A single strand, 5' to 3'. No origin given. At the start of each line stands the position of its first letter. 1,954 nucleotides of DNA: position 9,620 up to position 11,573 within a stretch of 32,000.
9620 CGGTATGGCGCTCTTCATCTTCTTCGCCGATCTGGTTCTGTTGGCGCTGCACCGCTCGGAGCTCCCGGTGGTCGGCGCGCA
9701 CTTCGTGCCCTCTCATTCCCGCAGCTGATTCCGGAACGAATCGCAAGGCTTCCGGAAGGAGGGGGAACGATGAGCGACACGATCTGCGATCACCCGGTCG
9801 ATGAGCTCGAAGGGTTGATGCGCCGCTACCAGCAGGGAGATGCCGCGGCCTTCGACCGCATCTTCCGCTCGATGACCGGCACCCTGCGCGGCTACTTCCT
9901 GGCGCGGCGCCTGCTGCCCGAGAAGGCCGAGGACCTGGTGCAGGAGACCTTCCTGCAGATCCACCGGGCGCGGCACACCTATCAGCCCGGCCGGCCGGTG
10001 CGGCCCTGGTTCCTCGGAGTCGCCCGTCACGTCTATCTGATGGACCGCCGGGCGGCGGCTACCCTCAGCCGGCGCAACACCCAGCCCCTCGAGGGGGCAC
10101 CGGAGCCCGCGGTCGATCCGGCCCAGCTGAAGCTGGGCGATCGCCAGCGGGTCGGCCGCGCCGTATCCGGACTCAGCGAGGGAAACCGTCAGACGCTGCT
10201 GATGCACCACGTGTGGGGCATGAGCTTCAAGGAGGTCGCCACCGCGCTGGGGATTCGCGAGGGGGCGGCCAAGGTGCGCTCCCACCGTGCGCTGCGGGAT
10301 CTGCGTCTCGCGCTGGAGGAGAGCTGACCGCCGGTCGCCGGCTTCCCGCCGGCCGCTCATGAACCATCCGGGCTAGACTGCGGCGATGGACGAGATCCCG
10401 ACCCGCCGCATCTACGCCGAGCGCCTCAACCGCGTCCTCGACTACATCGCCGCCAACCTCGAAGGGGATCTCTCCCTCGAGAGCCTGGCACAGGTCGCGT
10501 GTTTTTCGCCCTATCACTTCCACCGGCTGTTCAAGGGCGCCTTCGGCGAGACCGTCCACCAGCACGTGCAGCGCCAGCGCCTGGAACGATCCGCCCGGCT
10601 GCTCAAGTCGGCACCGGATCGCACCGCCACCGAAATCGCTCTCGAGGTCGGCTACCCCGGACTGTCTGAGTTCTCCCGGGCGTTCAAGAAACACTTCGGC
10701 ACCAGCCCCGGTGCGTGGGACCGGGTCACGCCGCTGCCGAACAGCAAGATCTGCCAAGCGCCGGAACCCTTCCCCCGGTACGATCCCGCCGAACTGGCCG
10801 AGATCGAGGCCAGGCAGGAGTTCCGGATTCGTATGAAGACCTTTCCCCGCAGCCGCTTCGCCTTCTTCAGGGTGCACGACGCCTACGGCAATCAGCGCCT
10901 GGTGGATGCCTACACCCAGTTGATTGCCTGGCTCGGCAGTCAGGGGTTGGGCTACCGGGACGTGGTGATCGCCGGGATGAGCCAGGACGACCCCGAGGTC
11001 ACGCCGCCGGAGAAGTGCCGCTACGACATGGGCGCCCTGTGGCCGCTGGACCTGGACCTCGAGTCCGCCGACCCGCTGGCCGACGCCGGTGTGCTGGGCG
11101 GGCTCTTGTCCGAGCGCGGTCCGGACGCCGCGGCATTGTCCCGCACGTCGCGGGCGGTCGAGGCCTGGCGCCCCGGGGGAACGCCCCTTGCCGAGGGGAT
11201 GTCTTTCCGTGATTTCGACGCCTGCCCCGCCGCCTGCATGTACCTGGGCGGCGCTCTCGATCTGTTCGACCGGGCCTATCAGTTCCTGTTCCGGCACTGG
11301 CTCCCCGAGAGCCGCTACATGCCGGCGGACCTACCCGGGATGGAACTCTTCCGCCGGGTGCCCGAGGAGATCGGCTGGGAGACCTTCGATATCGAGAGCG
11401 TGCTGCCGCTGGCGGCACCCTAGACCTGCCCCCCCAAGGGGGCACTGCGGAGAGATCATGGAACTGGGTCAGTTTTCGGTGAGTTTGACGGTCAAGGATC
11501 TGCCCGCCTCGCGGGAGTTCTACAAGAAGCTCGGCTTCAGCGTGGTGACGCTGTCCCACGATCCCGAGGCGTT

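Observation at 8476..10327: Split ECF sigma / NrsF-like anti-sigma pair: the anti-sigma leads the redox cassette while the sigma follows doxX on the opposite strand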

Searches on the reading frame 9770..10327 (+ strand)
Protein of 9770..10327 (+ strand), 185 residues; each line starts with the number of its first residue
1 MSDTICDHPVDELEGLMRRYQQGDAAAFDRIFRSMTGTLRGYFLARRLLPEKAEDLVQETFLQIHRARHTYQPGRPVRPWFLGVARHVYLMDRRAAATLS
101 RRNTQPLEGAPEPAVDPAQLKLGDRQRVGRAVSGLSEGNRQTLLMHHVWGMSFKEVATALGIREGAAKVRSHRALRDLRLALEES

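Call 9: search_protein_families(library=ncbifam, proteins=[window:9770-10327:+], max_evalue=0.01)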
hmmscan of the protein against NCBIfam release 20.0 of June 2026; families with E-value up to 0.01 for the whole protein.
window:9770-10327:+ (185 aa): 84 families (the best 25 are shown)
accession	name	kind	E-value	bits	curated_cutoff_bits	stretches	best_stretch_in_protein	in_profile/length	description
NF009191.0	PRK12539.1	subfamily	8.4e-25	87.4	171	1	11-179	6-176/185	sigma-70 family RNA polymerase sigma factor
NF007227.0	PRK09645.1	subfamily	1.8e-24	86.6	202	1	20-184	7-172/177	sigma-70 family RNA polymerase sigma factor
NF009188.0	PRK12536.1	subfamily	2e-23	83.3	250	1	12-181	16-185/190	RNA polymerase sigma factor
NF009165.0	PRK12512.1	equivalog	3.8e-23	82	198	1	11-180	7-177/184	RNA polymerase sigma factor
NF009166.1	PRK12513.1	equivalog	1.8e-22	80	206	1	14-184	10-188/193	RNA polymerase sigma factor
NF007216.0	PRK09638.1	equivalog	3.1e-20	72.7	194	1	14-184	6-176/180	RNA polymerase sigma factor SigY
TIGR02983.1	SigE-fam_strep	subfamily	8.3e-18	64.8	141.55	1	45-184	23-160/162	SigE family RNA polymerase sigma factor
NF010500.0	PRK13919.1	subfamily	2.9e-17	63.4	226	1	15-184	12-185/186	putative RNA polymerase sigma E protein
NF007230.0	PRK09648.1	subfamily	3.6e-17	62.8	209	1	10-183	10-190/195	RNA polymerase sigma factor ShbA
TIGR02937.1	sigma70-ECF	superfamily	1.5e-16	60.5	42.9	1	27-182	2-165/165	sigma-70 family RNA polymerase sigma factor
NF008888.0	PRK11922.1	equivalog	5.4e-16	58.9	204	1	14-184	18-198/231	RNA polymerase sigma factor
NF007228.0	PRK09646.1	subfamily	1.5e-15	57.4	226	1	10-183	14-191/194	ECF RNA polymerase sigma factor SigK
NF009171.0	PRK12518.1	equivalog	2.2e-15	56.9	208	1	14-183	15-185/191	RNA polymerase sigma factor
NF009164.0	PRK12511.1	equivalog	2.4e-15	56.5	185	1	38-180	16-157/182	RNA polymerase sigma factor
NF004113.0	PRK05602.1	equivalog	5.5e-15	55.6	208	1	13-184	32-203/211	RNA polymerase sigma factor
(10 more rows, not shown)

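Call 33: find_homologous_proteins(query=window:9770-10327:+, max_evalue=1e-20)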
Query window:9770-10327:+ (185 aa): 785 proteins with E <= 1e-20 among 1306 candidates; the best 120 are listed.
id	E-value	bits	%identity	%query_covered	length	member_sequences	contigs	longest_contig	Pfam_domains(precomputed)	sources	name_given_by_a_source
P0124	2.0e-103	362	91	100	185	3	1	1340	PF04545.23,PF04542.21,PF08281.19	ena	-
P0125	9.0e-92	324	79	99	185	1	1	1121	PF04545.23,PF04542.21,PF08281.19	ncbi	-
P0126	1.2e-52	196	58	94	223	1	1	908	PF04542.21,PF08281.19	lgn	-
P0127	1.2e-49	187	54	94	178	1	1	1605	PF07638.18,PF04545.23,PF04542.21,PF08281.19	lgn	-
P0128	5.4e-49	184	54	94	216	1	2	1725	PF04545.23,PF04542.21,PF08281.19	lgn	-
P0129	1.4e-48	183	52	94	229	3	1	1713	PF04542.21,PF08281.19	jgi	-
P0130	1.8e-48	183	53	94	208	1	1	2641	PF04545.23,PF04542.21,PF08281.19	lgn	-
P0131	2.0e-48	183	56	91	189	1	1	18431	PF04545.23,PF04542.21,PF08281.19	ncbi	-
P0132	2.4e-48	182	55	92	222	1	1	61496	PF04545.23,PF04542.21,PF08281.19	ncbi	-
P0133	3.5e-48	182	52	94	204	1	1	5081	PF04542.21,PF08281.19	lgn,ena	-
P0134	4.6e-48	181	55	90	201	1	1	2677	PF04545.23,PF04542.21,PF08281.19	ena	-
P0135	6.3e-48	181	53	94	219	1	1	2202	PF04545.23,PF04542.21,PF08281.19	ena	-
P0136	6.9e-48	181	55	91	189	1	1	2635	PF04545.23,PF04542.21,PF08281.19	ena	-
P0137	8.9e-48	180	56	91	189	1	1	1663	PF04542.21,PF08281.19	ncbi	-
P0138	1.0e-47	180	52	91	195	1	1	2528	PF04545.23,PF04542.21,PF08281.19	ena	-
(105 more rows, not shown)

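Call 34: find_encoding_contigs(protein=P0125, flank=3000, max_places=2)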
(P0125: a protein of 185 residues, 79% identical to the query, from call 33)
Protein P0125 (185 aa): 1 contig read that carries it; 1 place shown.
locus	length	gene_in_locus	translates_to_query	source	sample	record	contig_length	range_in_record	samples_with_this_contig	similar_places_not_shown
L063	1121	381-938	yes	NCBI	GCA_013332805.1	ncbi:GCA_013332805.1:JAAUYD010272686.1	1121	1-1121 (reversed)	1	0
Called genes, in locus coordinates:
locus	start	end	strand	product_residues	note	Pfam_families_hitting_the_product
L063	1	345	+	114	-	?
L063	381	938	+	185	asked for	PF04542:Sigma70_r2, PF08281:Sigma70_r4_2, PF04545:Sigma70_r4 (weak)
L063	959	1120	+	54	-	?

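Call 35: find_encoding_contigs(protein=P0131, flank=6000, max_places=2)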
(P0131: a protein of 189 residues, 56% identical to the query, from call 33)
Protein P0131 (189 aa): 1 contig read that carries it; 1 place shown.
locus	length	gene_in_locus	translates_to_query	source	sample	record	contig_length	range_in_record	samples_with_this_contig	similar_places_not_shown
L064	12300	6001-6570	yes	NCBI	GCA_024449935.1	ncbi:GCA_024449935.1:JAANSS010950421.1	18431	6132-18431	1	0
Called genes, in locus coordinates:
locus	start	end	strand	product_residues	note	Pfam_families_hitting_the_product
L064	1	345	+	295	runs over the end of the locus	-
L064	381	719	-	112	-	PF00816:Histone_HNS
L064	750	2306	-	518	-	PF00587:tRNA-synt_2b (weak), PF03129:HGTP_anticodon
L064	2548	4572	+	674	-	PF01432:Peptidase_M3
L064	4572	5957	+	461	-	-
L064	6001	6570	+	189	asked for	PF04542:Sigma70_r2, PF08281:Sigma70_r4_2, PF04545:Sigma70_r4 (weak)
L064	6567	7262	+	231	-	PF06532:NrsF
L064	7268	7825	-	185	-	PF00583:Acetyltransf_1, PF13508:Acetyltransf_7, PF08445:FR47 (weak), PF13673:Acetyltransf_10 (weak)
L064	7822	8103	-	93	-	PF05402:PqqD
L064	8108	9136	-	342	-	PF04055:Radical_SAM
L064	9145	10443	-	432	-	-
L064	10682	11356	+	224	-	-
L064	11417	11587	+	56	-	-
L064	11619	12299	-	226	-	?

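Call 36: find_encoding_contigs(protein=P0132, flank=6000, max_places=2)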
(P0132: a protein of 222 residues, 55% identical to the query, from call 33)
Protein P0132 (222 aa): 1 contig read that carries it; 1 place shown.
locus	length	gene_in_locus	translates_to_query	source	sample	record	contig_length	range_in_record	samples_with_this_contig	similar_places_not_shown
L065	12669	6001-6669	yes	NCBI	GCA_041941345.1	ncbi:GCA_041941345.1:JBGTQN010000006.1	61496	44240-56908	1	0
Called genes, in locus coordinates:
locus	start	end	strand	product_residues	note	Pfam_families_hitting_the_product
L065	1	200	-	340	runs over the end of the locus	-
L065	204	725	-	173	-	PF00033:Cytochrome_B, PF01292:Ni_hydr_CYTB (faint), PF14358:DUF4405 (weak), PF13631:Cytochrom_B_N_2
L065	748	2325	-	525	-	PF00587:tRNA-synt_2b (weak), PF03129:HGTP_anticodon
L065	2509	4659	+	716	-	PF01432:Peptidase_M3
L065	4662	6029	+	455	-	-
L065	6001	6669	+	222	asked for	PF04542:Sigma70_r2, PF08281:Sigma70_r4_2, PF04545:Sigma70_r4 (weak)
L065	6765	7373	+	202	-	PF06532:NrsF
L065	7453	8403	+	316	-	PF00188:CAP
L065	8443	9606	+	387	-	PF12832:MFS_1_like (weak), PF13347:MFS_2 (faint), PF07690:MFS_1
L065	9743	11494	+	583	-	PF01019:G_glu_transpept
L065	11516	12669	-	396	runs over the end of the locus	PF00890:FAD_binding_2 (weak), PF01494:FAD_binding_3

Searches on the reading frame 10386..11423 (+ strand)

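Call 3: search_protein_families(library=pfam, proteins=[window:10386-11423:+], max_evalue=0.01)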
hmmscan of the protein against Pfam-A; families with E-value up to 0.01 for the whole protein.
window:10386-11423:+ (345 aa): 3 families
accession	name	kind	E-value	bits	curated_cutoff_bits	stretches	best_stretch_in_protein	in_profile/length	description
PF12833.13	HTH_18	-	5.5e-23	81.5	33.6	1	34-112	1-78/80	Helix-turn-helix domain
PF00165.29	HTH_AraC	-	2.5e-16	59.8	26.6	2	22-61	2-41/42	Bacterial regulatory helix-turn-helix proteins, AraC family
PF06445.20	GyrI-like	-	8.2e-15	55.8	26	1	148-327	3-139/155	GyrI-like small molecule binding domain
